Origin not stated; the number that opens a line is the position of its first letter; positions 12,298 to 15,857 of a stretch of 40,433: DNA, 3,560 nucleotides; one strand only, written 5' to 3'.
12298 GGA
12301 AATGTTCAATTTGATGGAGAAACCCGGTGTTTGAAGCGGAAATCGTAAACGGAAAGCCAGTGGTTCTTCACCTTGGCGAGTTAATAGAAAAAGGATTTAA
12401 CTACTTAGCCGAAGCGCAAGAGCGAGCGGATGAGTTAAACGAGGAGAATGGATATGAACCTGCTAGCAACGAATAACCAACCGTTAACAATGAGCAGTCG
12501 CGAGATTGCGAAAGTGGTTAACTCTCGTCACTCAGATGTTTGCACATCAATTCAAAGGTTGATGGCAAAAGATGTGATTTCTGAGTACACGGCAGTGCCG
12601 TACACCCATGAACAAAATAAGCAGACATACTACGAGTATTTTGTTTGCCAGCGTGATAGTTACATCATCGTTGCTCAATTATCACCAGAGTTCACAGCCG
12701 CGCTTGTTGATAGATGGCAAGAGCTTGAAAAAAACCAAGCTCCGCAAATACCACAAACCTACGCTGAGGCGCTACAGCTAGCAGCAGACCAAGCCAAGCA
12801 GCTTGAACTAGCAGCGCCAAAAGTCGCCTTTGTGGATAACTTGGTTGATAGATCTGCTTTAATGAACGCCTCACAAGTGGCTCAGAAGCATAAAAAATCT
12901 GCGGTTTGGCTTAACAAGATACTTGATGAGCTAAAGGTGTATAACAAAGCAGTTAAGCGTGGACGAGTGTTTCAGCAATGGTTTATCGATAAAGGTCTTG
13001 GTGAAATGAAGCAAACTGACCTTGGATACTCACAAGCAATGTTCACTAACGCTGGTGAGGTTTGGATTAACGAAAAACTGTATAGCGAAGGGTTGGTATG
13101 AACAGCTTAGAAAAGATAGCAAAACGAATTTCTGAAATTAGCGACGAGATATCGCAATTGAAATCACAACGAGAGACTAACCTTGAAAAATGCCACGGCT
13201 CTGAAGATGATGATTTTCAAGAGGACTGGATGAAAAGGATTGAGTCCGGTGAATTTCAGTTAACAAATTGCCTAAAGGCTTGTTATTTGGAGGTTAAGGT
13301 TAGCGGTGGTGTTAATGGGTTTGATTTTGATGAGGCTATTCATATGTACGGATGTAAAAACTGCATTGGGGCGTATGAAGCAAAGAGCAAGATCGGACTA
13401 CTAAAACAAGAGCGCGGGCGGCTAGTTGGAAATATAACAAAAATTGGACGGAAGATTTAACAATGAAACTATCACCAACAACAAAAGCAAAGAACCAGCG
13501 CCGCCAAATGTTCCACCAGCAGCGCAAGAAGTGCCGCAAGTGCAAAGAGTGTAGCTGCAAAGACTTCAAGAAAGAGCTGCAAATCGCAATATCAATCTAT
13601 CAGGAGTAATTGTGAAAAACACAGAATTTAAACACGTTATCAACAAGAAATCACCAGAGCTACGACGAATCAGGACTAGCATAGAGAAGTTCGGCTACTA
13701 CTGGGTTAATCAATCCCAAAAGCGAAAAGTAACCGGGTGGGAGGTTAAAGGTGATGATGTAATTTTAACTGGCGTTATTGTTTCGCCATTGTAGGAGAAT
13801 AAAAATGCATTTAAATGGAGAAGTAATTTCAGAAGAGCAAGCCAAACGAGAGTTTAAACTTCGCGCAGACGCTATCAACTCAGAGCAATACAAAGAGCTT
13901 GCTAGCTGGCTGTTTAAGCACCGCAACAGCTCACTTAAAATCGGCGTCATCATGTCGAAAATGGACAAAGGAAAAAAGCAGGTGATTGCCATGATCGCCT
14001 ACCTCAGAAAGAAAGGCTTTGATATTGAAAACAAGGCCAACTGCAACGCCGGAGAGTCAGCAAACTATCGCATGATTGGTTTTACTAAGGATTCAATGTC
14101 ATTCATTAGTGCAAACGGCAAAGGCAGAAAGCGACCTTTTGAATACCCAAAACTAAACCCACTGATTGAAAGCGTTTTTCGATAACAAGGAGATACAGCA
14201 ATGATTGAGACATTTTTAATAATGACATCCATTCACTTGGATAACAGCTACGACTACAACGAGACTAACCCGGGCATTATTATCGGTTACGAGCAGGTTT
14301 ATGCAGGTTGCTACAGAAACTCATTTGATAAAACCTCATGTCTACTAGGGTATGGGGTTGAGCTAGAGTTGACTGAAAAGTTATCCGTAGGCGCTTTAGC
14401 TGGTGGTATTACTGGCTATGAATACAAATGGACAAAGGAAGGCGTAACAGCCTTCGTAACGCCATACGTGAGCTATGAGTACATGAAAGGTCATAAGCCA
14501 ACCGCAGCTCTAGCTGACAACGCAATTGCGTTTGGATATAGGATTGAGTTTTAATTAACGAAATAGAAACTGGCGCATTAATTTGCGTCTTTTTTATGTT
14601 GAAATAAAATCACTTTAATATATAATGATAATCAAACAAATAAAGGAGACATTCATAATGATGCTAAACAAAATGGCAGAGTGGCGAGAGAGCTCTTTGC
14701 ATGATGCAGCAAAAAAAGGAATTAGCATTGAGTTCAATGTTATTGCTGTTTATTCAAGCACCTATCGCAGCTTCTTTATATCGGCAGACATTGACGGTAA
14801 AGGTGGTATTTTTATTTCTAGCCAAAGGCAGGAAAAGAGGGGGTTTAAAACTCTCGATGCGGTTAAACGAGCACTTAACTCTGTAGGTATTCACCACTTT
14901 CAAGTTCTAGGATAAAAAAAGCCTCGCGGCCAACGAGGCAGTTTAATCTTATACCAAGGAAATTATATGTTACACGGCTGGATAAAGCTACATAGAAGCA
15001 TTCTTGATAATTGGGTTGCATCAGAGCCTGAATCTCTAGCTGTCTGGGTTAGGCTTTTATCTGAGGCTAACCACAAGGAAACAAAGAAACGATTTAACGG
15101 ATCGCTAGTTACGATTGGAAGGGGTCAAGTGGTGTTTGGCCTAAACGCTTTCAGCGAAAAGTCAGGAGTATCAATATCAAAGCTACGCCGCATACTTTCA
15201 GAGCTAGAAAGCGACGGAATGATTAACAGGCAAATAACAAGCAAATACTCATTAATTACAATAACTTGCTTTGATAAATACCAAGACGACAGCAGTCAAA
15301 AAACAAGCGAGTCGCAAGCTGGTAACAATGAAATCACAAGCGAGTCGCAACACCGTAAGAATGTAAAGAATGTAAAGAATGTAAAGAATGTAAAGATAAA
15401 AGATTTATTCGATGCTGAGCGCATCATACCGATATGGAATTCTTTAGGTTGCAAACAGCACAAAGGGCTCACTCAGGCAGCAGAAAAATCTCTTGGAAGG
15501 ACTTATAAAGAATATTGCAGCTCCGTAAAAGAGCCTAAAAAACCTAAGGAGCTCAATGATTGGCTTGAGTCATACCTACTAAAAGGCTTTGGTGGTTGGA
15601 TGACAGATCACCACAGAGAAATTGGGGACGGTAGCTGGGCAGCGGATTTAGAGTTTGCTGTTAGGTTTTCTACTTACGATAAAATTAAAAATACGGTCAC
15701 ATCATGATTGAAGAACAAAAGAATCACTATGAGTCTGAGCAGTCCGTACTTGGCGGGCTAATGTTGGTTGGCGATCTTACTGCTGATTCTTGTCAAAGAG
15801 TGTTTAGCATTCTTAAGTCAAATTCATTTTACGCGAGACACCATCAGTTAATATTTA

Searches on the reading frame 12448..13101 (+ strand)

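Call 49: search_protein_families(library=phrogs, max_evalue=0.001, proteins=[window:12448-13101:+])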
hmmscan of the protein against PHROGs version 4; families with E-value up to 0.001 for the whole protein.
window:12448-13101:+ (217 aa): 10 families
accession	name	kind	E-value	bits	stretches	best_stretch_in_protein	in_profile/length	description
phrog_63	-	transcription regulation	8.2e-57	194.4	1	2-215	120-360/431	anti-repressor Ant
phrog_4936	-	transcription regulation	3.8e-15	57.5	1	6-122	6-150/257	transcriptional regulator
phrog_8235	-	transcription regulation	2.6e-09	38.1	1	2-96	1-104/219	anti-repressor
phrog_373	-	transcription regulation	2.9e-07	31.1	1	7-125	92-224/373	anti-repressor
phrog_130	-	transcription regulation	1e-06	29.1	1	85-215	284-412/480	anti-repressor Ant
phrog_1726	-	transcription regulation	4.8e-05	24.3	0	9-189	12-240/264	anti-repressor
phrog_15709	-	unknown function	8.2e-05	23.3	1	9-45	6-42/59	-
phrog_2657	-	transcription regulation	0.00031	21.1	1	5-103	14-116/243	transcriptional regulator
phrog_10324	-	transcription regulation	0.00047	21.1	0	14-98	5-95/205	anti-repressor Ant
phrog_518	-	transcription regulation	0.00059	20.4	0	7-62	17-74/268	Rha-like transcriptional regulator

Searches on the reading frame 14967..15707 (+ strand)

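Call 49: search_protein_families(library=phrogs, max_evalue=0.001, proteins=[window:14967-15707:+])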
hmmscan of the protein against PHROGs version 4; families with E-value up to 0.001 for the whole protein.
window:14967-15707:+ (246 aa): 8 families
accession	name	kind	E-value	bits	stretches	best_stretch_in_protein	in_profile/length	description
phrog_2514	-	DNA, RNA and nucleotide metabolism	1.6e-36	127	1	2-141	2-147/270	DnaD-like helicase loader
phrog_186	-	DNA, RNA and nucleotide metabolism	4e-18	67.1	1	3-149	20-154/308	DnaD-like helicase loader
phrog_27581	-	unknown function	8.3e-18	65.9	1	3-132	26-171/216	-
phrog_7498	-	DNA, RNA and nucleotide metabolism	3.2e-13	50.5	1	4-142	6-162/296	DnaD-like helicase loader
phrog_35955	-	unknown function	4.7e-07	30.5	1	25-132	26-134/285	-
phrog_345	-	DNA, RNA and nucleotide metabolism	5.5e-07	30.6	1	4-144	26-196/297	replication initiation O-like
phrog_36825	-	unknown function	3e-05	24.8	1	3-108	2-110/279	-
phrog_270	-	DNA, RNA and nucleotide metabolism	0.00034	21.1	1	61-132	72-149/383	replication initiation protein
